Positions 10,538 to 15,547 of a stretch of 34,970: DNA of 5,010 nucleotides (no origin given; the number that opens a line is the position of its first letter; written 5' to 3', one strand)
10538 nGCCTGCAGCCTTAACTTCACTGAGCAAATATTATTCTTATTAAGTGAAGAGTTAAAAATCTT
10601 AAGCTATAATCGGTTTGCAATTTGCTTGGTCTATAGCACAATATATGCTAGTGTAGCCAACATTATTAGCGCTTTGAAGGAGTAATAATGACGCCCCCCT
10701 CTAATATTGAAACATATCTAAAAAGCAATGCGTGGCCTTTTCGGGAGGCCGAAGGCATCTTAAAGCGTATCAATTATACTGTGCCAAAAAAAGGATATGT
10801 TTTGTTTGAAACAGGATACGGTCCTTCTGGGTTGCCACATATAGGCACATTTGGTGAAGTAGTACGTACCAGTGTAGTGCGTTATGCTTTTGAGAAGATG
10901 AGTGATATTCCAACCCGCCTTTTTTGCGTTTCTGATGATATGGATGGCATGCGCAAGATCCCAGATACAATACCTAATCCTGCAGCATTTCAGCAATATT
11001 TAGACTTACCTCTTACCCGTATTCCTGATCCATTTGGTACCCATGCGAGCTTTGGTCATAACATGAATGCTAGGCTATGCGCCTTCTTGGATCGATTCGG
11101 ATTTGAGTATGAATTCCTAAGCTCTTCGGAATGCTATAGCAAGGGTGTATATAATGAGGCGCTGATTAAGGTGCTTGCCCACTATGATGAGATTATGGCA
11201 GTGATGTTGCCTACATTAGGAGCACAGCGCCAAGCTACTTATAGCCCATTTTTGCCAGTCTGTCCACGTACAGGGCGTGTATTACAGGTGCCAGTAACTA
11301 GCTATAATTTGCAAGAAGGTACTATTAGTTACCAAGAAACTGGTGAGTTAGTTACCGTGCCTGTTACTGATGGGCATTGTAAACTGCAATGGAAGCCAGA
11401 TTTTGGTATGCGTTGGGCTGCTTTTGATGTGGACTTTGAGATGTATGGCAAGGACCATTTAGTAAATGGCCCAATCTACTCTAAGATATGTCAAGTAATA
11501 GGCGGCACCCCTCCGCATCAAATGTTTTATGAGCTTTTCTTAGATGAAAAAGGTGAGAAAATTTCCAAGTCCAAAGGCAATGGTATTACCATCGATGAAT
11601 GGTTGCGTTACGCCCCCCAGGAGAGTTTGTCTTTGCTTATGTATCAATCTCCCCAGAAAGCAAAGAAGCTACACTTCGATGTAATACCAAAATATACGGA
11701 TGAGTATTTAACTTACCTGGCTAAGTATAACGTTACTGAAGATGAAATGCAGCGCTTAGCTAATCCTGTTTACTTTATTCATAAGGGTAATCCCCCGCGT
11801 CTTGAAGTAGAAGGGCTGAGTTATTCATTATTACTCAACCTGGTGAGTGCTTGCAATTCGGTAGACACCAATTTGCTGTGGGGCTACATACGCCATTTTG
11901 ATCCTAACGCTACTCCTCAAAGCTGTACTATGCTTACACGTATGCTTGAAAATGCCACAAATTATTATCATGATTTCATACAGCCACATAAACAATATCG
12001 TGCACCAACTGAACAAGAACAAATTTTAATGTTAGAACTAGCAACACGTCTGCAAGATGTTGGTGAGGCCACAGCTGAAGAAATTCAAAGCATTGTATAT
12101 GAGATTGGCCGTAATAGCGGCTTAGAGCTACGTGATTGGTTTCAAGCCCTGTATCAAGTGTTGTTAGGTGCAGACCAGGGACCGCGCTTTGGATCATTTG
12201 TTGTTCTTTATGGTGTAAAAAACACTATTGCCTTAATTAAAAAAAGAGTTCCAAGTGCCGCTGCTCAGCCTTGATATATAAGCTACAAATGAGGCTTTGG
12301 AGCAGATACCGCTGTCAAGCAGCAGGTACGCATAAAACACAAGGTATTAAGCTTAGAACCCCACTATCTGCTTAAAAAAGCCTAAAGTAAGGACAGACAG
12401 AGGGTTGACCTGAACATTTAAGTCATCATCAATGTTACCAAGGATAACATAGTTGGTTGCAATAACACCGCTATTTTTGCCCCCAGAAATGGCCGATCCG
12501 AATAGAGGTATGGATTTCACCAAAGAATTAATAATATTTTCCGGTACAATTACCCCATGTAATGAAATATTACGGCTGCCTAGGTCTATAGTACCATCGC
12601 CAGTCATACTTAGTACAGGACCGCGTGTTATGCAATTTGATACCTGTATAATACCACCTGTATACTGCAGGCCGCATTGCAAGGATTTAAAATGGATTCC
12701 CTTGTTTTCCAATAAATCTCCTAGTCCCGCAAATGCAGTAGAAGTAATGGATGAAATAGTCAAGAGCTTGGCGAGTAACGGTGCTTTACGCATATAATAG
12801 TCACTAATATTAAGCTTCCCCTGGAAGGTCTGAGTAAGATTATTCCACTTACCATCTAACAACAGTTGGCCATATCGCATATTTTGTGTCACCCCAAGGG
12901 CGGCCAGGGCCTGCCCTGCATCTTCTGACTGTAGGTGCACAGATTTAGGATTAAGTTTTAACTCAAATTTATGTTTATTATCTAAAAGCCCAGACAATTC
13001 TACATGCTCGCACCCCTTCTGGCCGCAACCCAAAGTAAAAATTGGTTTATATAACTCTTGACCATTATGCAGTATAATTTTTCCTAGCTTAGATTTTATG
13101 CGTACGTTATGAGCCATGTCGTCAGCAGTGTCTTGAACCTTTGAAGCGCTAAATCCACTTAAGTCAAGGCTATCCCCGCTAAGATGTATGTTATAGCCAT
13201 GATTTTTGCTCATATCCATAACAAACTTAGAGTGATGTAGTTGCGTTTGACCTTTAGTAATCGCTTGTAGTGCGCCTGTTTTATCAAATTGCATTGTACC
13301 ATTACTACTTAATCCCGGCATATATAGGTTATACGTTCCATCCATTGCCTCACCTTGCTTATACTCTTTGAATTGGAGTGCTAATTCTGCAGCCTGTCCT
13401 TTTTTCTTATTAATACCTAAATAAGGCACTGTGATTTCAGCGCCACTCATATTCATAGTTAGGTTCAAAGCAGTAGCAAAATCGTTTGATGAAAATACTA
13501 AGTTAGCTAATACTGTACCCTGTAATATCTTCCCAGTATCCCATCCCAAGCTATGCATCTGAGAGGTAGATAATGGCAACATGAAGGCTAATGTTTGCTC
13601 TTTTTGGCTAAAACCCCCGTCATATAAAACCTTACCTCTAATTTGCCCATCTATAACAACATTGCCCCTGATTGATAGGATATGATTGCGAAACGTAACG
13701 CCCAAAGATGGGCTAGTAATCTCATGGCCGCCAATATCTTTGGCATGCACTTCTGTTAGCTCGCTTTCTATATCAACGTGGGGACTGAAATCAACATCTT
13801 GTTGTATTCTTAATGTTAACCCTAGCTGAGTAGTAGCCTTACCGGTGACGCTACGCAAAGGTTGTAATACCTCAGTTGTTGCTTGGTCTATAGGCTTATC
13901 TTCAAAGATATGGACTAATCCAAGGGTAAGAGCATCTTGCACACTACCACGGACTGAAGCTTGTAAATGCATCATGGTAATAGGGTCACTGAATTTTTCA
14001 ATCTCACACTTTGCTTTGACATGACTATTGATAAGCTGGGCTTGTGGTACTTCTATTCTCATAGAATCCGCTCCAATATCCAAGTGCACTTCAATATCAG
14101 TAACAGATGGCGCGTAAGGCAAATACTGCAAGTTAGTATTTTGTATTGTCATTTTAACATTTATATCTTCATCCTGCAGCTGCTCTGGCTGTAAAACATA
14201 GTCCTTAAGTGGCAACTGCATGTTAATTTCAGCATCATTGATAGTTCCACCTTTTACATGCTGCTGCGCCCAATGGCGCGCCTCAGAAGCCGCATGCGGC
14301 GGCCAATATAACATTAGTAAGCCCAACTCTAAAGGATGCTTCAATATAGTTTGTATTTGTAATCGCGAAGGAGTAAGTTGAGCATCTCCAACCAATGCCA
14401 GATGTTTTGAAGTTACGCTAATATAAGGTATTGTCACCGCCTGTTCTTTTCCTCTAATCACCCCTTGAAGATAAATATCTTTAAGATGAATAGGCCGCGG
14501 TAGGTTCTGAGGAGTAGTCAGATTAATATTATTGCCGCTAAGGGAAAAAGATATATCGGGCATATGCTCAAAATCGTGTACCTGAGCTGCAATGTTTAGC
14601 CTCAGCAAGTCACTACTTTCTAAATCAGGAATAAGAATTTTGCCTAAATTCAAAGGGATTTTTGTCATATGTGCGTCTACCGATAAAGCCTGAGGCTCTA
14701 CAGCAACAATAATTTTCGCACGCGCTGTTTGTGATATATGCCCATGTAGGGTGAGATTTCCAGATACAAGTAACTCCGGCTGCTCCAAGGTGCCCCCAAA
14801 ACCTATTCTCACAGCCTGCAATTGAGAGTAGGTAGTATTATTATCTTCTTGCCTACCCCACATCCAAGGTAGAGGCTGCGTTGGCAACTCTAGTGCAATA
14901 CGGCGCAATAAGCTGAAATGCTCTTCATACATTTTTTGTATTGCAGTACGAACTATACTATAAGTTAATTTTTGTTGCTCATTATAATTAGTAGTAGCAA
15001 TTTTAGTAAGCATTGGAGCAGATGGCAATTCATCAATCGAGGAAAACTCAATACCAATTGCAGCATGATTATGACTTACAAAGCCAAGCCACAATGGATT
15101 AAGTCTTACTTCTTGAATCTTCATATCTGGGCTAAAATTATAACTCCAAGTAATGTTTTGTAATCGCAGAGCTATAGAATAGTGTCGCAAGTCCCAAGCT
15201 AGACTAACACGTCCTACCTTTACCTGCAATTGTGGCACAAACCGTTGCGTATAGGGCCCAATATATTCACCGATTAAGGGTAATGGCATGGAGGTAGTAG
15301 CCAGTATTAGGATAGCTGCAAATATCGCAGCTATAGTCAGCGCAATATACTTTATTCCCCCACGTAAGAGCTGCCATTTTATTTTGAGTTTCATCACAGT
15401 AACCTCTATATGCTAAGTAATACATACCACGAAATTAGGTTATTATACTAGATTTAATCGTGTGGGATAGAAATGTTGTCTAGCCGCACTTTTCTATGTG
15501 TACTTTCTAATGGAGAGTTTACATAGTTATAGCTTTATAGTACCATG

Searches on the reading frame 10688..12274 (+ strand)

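Call 69: search_protein_families(library=pfam, proteins=[window:10688-12274:+], max_evalue=0.001)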
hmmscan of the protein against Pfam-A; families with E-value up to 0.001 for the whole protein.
window:10688-12274:+ (528 aa): 3 families
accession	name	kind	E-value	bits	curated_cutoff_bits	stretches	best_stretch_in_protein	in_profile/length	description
PF01921.24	tRNA-synt_1f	-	2.1e-129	432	27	1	15-367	2-359/360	tRNA synthetases class I (K)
PF19269.4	Anticodon_2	-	7.3e-05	23.6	23.6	1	415-518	29-138/141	Anticodon binding domain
PF09334.17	tRNA-synt_1g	-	0.00072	18.9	20.1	0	271-330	307-366/391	tRNA synthetases class I (M)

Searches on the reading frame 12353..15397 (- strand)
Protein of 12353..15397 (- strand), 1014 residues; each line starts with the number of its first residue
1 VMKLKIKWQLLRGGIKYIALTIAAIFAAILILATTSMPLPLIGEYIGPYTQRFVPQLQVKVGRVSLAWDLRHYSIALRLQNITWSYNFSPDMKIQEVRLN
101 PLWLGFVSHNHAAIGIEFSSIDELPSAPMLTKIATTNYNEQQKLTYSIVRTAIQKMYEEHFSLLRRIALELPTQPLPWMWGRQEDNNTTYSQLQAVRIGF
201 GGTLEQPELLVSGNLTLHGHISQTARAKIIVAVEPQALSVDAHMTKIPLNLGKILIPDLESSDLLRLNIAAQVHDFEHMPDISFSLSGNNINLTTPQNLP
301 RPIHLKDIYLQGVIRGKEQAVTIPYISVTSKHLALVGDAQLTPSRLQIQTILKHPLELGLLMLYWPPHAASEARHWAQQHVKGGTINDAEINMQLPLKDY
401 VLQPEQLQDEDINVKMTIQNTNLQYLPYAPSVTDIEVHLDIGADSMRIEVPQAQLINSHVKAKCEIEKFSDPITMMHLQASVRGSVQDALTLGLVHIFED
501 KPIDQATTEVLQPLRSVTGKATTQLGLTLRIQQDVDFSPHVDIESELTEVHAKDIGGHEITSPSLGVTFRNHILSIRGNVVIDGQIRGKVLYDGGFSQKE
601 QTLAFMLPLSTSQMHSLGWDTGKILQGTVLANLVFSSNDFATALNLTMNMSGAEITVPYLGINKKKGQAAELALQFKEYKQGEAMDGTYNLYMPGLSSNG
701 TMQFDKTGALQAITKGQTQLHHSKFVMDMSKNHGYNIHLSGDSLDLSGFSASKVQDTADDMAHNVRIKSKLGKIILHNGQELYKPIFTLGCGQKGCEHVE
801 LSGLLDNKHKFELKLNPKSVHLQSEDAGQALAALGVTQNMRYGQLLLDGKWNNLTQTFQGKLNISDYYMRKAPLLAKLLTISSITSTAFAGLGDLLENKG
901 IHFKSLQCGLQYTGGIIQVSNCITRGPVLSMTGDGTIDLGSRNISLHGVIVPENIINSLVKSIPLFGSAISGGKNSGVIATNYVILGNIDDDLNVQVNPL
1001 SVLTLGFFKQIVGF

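Call 69: search_protein_families(library=pfam, proteins=[window:12353-15397:-], max_evalue=0.001)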
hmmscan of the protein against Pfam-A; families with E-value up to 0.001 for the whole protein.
window:12353-15397:- (1014 aa): 1 family
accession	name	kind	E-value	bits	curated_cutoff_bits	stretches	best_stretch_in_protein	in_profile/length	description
PF13116.12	YhdP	-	1.2e-25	90.1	46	2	282-751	404-864/1224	YhdP protein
